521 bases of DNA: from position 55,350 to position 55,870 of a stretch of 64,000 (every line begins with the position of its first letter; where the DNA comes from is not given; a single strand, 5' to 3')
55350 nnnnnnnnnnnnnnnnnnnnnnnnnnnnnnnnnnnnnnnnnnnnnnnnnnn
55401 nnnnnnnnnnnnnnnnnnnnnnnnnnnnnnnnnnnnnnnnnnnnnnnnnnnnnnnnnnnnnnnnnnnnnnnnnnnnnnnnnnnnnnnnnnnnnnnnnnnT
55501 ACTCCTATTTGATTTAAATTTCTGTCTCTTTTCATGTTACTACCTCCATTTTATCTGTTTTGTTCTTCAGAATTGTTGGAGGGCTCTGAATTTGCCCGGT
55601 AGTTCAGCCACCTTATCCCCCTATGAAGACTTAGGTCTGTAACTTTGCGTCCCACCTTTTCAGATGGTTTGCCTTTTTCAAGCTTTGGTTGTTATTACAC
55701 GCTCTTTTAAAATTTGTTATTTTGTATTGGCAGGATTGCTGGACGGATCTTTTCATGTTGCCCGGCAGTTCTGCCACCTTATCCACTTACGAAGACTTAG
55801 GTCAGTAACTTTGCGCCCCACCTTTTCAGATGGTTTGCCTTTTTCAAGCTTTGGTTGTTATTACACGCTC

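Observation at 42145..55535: Three paralogous secreted beta-helix proteins with a shared core and swapped C-terminal modules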

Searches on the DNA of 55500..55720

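Call 90: search_rna_families(source=window, start=55500, end=55720, threshold=gathering, show_alignments=1)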
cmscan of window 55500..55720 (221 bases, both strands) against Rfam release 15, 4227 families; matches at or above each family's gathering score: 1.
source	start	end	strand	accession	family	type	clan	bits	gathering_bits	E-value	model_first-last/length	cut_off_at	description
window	55595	55683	-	RF01051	c-di-GMP-I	Cis-reg; riboswitch;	CL00126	77.9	35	4.5e-16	1-87/87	no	c-di-GMP-I riboswitch aptamer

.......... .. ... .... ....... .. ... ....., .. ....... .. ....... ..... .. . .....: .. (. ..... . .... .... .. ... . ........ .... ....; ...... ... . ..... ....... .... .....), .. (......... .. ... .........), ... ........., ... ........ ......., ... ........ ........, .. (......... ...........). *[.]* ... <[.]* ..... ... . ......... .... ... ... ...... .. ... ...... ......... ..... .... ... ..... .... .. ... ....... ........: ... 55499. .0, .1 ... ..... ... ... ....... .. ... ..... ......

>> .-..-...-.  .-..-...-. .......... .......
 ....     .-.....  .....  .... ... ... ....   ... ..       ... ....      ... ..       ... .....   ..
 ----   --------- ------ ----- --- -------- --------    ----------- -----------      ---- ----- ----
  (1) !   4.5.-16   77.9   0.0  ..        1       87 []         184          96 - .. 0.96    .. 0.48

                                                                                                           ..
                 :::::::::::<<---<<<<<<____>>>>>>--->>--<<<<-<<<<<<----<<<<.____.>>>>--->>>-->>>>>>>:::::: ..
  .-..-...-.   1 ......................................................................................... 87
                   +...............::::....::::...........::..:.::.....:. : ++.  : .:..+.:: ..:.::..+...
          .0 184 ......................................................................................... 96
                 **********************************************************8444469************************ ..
